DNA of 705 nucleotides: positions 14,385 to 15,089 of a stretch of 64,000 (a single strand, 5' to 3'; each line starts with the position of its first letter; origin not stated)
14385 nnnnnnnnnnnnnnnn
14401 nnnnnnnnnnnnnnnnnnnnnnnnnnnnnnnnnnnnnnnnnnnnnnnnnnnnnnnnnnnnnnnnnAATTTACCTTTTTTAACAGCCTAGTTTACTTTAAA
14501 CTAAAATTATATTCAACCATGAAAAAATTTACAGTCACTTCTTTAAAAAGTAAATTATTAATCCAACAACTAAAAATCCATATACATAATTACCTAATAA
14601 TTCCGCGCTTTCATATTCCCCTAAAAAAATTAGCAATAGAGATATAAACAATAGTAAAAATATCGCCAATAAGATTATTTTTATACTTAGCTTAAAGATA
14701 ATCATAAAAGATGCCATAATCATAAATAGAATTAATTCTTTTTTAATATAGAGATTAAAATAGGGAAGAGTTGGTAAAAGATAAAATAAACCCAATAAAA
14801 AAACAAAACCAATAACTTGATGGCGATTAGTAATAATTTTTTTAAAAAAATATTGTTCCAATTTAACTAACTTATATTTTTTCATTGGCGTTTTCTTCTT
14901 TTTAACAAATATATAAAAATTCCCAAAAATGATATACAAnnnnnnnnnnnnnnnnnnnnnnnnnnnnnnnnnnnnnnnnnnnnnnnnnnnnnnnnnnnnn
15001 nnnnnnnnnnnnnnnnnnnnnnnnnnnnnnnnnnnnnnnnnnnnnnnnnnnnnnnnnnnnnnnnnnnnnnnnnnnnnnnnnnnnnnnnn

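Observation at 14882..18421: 1179-aa giant membrane protein with a roughly 650-aa extracytoplasmic domain and C-terminal anchor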

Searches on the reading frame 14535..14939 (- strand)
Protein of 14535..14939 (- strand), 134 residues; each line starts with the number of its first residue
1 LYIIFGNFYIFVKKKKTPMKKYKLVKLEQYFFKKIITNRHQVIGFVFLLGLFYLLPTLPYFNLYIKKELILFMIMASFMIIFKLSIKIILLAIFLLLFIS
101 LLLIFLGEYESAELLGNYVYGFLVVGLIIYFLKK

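Call 3: search_protein_families(library=pfam, proteins=[window:14535-14939:-], max_evalue=1)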
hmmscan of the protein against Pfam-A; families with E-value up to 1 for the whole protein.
window:14535-14939:- (134 aa): 0 families

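Call 32: search_solved_structures(query=A2, max_evalue=10, show_alignments=2)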
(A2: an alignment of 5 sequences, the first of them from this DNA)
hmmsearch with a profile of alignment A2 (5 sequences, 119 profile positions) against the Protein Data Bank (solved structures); distinct sequences matched with E-value up to 10: 0.

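Call 37: find_homologous_proteins(query=window:14538-14885:-, max_evalue=0.01)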
Query window:14538-14885:- (116 aa): 1 proteins with E <= 0.01 among 89 candidates.
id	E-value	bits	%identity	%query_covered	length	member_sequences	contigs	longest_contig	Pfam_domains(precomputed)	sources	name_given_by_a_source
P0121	6.7e-59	215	100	100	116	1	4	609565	-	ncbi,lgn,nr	ncbi:hypothetical protein HY404_00950 [Candidatus Microgenomates bacterium]|nr:hypothetical protein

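Call 49: search_protein_families(library=pfam, proteins=[window:14538-14885:-], max_evalue=1)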
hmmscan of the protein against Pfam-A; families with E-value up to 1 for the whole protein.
seq(116 aa): 0 families

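Call 74: search_solved_structures(query=A3, max_evalue=10, show_alignments=1)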
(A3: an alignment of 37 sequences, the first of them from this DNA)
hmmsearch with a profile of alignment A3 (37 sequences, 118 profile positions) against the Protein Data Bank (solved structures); distinct sequences matched with E-value up to 10: 3.
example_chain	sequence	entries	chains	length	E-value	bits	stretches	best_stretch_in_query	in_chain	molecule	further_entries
9wey_R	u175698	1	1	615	0.27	14.4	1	9-50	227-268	G-protein coupled receptor homolog UL33,G-protein coupled receptor homolog UL33,G-protein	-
5ica_A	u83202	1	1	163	0.81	12.9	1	28-72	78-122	Putative uncharacterized protein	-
5ic9_A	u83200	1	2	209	1.3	12.2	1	28-72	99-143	Putative uncharacterized protein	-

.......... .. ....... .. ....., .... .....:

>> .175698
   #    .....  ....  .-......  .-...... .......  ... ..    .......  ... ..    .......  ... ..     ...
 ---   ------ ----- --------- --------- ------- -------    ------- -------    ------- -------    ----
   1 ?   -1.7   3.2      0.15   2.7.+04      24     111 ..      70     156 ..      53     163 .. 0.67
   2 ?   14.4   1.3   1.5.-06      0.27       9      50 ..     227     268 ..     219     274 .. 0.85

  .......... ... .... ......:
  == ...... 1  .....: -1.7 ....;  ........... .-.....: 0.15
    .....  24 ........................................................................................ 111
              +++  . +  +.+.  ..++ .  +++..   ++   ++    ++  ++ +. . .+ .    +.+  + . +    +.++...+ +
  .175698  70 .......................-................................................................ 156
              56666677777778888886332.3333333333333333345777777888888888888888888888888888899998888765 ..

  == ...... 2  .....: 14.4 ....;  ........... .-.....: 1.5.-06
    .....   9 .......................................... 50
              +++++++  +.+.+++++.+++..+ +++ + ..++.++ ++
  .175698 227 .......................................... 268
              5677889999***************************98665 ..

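Call 79: predict_structure(protein=window:14538-14885:-)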
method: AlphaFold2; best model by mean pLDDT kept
length: 116 residues; sequences in the alignment: 1
mean_pLDDT: 70.8   pTM: 0.50
mean pLDDT of the five models: 70.8, 70.4, 69.2, 67.2, 62.0
residues with pLDDT >= 90: 0; 70-90: 67; 50-70: 48; < 50: 1
segments of 3 or more residues with pLDDT < 50: none
pLDDT, mean of each block of 10 residues (from residue 1): 72 73 65 61 68 73 70 78 78 75 70 63
secondary structure, 60 per line:
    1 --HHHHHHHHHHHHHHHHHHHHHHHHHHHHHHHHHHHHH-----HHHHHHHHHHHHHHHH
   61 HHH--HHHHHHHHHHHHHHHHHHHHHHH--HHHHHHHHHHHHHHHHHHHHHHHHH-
elements in order: H3-39 H45-63 H66-88 H91-115

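Call 81: fold_search(model_id=the predicted structure, library=pdb)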
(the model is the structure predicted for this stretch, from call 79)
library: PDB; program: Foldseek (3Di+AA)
matches with E <= 10: 38; with E <= 0.001: 0
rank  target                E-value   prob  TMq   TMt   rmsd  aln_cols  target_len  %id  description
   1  7uni_A                1.7e+00  0.25  0.33  0.19   6.3        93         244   14  De novo designed chlorophyll dimer protein with Zn pheophorbide a methyl ester, SP2-ZnPPaM (released 2023-04-19)
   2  7udj_H                1.9e+00  0.57  0.43  0.28   2.6        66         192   14  Crystal structure of designed helical repeat protein RPB_PEW3_R4 bound to PAWx4 peptide (released 2023-03-22)
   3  9bia_A                1.9e+00  0.16  0.33  0.35  14.8       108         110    9  Cryo-EM structure of NINJ1 K45Q bound to Nb538 (released 2024-10-16)
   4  1rke_B                3.1e+00  0.07  0.18  0.13  12.0        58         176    9  Human vinculin head (1-258) in complex with human vinculin tail (879-1066) (released 2004-01-13)
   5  7uni_B                4.8e+00  0.13  0.32  0.19   6.2        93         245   14  De novo designed chlorophyll dimer protein with Zn pheophorbide a methyl ester, SP2-ZnPPaM (released 2023-04-19)
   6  5a60                  5.1e+00  0.13  0.35  0.12   7.1        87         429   14  Crystal structure of full-length E. coli ygiF in complex with tripolyphosphate and two magnesium ions (released 2015-08-05)
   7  7unh_B                5.1e+00  0.12  0.32  0.19   6.2        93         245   14  De novo designed chlorophyll dimer protein in apo state, SP2 (released 2023-04-19)
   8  6fvs_A                5.4e+00  0.06  0.28  0.13  15.4       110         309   13  The active form of a pentameric ion channel (sTeLIC) gated by alkaline pH - sTeLIC in complex with Barium ions (Ba2+) (released 2018-05-16)
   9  6fvq_A                5.7e+00  0.05  0.23  0.12  15.2       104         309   14  The active form of a pentameric ion channel (sTeLIC) gated by alkaline pH - R86A (released 2018-05-16)
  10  7unh_A                6.1e+00  0.16  0.32  0.16   5.4        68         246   15  De novo designed chlorophyll dimer protein in apo state, SP2 (released 2023-04-19)
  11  8tn1_A                6.1e+00  0.11  0.28  0.23  12.7        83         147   12  De novo designed protein binds poly ADP ribose polymerase inhibitors (PARPi) - apo (released 2024-04-24)
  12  6fl9_A                6.1e+00  0.06  0.28  0.13  15.4       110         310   13  The active form of a pentameric ion channel (sTeLIC) gated by alkaline pH - Wild type 2.3 Angstrom resolution (released 2018-05-16)
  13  4fzp_A                6.4e+00  0.25  0.42  0.57   2.1        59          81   17  Crystal Structure of the uranyl binding protein complexed with uranyl (released 2013-12-11)
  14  8gym_N6               6.4e+00  0.13  0.39  0.19  10.2        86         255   13  Cryo-EM structure of Tetrahymena thermophila respiratory mega-complex MC IV2+(I+III2+II)2 (released 2023-06-14)
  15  8rsq                  6.4e+00  0.06  0.33  0.12  14.6       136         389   10  Crystal structure of marine actinobacteria clade rhodopsin (MAR) - human GTPase Arf1 (L8K,Q71L) chimera; Ground state (released 2025-04-02)
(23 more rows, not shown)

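Call 96: find_homologous_proteins(query=A3, max_evalue=0.01)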
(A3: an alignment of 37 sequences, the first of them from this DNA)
Query A3 (37 sequences) (116 aa, profile of the alignment): 17 proteins with E <= 0.01 among 7801 candidates.
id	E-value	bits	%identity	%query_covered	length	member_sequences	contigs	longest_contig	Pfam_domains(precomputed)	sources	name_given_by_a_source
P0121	1.7e-23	101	100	100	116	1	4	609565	-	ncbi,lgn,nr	ncbi:hypothetical protein HY404_00950 [Candidatus Microgenomates bacterium]|nr:hypothetical protein 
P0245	1.2e-17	82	-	-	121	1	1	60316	-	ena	-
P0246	3.1e-12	64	24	100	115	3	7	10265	-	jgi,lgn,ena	-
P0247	4.1e-11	61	26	59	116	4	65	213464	-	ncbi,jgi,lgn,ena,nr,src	ncbi:MAG: hypothetical protein A2186_03230 [Candidatus Levybacteria bacterium RIFOXYA1_FULL_41_10]|n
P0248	2.2e-10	58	-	-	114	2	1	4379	-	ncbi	-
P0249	2.6e-10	58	26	41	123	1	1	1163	-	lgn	-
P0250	2.6e-10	58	29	63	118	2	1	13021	-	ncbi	-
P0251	3.9e-10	58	26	41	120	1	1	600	-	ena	-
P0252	4.5e-10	57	31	51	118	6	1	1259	-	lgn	-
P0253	5.4e-10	57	29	63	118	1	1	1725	-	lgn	-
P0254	5.6e-10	57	28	69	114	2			-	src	-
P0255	9.1e-9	53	-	-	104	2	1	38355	-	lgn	-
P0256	1.2e-8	53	24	64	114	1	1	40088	-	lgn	-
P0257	1.8e-8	52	29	63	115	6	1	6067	-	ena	-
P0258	8.2e-7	47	36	55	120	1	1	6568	-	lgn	-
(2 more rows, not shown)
